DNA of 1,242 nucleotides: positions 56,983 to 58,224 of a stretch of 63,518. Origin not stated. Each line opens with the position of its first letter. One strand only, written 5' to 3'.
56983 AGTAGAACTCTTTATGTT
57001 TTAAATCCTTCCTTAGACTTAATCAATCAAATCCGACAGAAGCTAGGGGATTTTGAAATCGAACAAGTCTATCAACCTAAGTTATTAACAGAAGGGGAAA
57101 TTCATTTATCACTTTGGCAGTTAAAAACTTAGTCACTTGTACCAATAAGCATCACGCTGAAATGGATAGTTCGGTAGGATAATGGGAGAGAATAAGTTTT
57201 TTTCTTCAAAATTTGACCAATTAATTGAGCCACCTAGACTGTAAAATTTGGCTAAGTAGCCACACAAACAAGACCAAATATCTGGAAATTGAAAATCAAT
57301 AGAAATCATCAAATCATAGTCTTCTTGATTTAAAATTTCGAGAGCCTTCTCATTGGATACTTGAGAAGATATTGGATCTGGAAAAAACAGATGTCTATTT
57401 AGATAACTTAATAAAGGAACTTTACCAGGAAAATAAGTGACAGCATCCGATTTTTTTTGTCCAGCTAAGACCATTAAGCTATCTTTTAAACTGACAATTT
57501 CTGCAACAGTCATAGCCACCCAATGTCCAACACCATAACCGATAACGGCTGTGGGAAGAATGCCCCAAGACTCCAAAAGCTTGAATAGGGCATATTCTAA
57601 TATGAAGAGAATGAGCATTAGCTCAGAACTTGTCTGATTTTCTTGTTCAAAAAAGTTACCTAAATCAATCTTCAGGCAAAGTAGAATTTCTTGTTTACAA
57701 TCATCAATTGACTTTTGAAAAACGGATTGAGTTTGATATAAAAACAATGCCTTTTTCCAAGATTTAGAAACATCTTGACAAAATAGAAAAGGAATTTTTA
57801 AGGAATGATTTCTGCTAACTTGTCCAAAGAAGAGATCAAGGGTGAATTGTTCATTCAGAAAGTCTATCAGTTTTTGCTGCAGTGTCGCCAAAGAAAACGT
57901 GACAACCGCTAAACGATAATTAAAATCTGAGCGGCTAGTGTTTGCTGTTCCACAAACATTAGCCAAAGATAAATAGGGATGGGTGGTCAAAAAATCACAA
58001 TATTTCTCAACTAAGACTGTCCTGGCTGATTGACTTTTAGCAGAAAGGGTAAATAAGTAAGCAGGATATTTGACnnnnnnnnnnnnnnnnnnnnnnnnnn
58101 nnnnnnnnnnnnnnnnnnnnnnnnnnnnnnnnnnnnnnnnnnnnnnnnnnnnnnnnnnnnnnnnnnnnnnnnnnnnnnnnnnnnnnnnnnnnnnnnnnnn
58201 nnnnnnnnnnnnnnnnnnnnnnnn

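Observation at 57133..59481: Stand-alone KS with catalytically dead, truncated AT and no carrier protein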

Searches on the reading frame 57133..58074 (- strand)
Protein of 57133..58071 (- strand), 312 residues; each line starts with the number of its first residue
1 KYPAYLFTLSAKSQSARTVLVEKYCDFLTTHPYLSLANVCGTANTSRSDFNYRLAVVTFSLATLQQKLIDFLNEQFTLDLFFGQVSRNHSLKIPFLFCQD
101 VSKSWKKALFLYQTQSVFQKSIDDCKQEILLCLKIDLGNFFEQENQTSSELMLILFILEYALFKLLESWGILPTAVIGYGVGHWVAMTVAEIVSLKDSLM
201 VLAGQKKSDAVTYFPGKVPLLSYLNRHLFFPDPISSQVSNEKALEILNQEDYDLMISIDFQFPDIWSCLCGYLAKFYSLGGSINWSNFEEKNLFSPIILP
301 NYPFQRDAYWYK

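Call 20: find_related_loci(query=A2, collection=genome_contigs, flank=10000)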
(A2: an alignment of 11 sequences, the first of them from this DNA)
Query A2 (313 aa) in genome_contigs; peptide patterns used: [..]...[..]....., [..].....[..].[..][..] (x = any residue, [..] = any of these).
599 stretches matched a pattern (row limit reached: there are more); 404 encode a relative of the query (tblastn E <= 1e-3); the best 80 are kept; 79 distinct loci.
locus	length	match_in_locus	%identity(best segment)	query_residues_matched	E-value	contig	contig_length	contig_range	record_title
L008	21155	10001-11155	30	1-313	1e-43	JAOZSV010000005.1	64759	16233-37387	MAG: Thiotrichaceae bacterium isolate GMC7.concoct.148 GMC7_25_length_64759_cov_1296.016568, whole genome shotgun sequen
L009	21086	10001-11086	31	4-311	2e-42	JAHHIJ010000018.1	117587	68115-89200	MAG: Tolypothrix brevis GSE-NOS-MK-07-07A scaffold_69_c1, whole genome shotgun sequence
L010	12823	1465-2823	42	6-313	3e-39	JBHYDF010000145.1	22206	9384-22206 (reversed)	MAG: Nostocaceae cyanobacterium isolate CCAP1427_2_bin-003C CCAP1427_2_bin-003C_c145, whole genome shotgun sequence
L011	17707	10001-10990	32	1-312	3e-42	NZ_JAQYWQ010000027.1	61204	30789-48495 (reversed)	MAG: Nostoc sp. S13 S13_NODE_38_length_61204_cov_36.8908, whole genome shotgun sequence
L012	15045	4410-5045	41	6-204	8e-39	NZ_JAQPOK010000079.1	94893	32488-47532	Roseofilum halophilum BLCC-M91 k141_29728, whole genome shotgun sequence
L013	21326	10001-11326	38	1-313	4e-38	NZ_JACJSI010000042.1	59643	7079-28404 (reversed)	Nostoc flagelliforme FACHB-838 contig42, whole genome shotgun sequence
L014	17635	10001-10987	31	1-313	2e-44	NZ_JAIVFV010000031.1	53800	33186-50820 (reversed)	Nostoc sp. CHAB 5836 NODE_31_length_53800_cov_17.381905, whole genome shotgun sequence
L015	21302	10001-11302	39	6-311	2e-37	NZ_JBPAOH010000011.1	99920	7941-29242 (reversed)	Tolypothrix sp. VBCCA 56010 strain VBCCA:56010 contig00011, whole genome shotgun sequence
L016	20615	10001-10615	37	6-208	2e-37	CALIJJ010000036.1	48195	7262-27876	MAG: uncultured Pseudanabaenaceae cyanobacterium isolate R4_Bin_Bin_170_1 genome assembly, contig: c_000002004107, whole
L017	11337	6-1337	38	2-311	4e-37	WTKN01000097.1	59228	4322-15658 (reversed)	MAG: Moorena sp. SS36440bin_2 NODE_26_length_59228_cov_31.656583, whole genome shotgun sequence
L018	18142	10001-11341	39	4-311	2e-36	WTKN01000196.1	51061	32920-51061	MAG: Moorena sp. SS36440bin_2 NODE_36_length_51061_cov_32.724248, whole genome shotgun sequence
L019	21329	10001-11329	35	2-311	1e-35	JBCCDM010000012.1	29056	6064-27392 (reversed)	MAG: Cyanobacteria bacterium P01_A01_bin.84 k141_107078_length_29056_cov_29.2665, whole genome shotgun sequence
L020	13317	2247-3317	31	1-311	3e-44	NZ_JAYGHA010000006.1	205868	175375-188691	Anabaena sp. UHCC 0451 scaffold00006__length=205868, whole genome shotgun sequence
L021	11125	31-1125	30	1-311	7e-44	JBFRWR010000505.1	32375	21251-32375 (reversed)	MAG: Trichodesmium sp. isolate 02_in_wi_sediment_bin.5 02InWiSedB5_c_000000225743, whole genome shotgun sequence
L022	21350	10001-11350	37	1-311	4e-35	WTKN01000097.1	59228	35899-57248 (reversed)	MAG: Moorena sp. SS36440bin_2 NODE_26_length_59228_cov_31.656583, whole genome shotgun sequence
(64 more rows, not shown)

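Call 55: search_protein_representatives(protein=window:57133-58071:-)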
Query: 312 residues. Proteins with E-value up to 0.001 (for the whole library): 15358; up to 1e-10: 5826; up to 1e-30: 346. The best 150 are listed.
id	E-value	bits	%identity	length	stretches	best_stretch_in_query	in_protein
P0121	1.2e-100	353.7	32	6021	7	3-205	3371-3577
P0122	9.6e-98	344.2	32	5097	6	3-205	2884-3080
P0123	5.7e-87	308.8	35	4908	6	3-204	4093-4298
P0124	8.6e-76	272.1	97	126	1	187-312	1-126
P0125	5.8e-69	249.7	38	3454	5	3-216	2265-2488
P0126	1.2e-65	238.8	38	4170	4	3-205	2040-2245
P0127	2.4e-65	237.8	32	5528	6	5-203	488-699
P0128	3.0e-65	237.5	40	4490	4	3-207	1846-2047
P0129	1.9e-64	234.9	33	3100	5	3-204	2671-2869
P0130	2.1e-64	234.7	37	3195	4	3-205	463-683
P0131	7.1e-64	233.0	36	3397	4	3-204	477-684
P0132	7.3e-63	229.6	36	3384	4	3-205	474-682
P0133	9.8e-62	225.9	35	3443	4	5-204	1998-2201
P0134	1.6e-61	225.2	32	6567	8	6-205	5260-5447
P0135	2.1e-61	224.8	38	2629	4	5-205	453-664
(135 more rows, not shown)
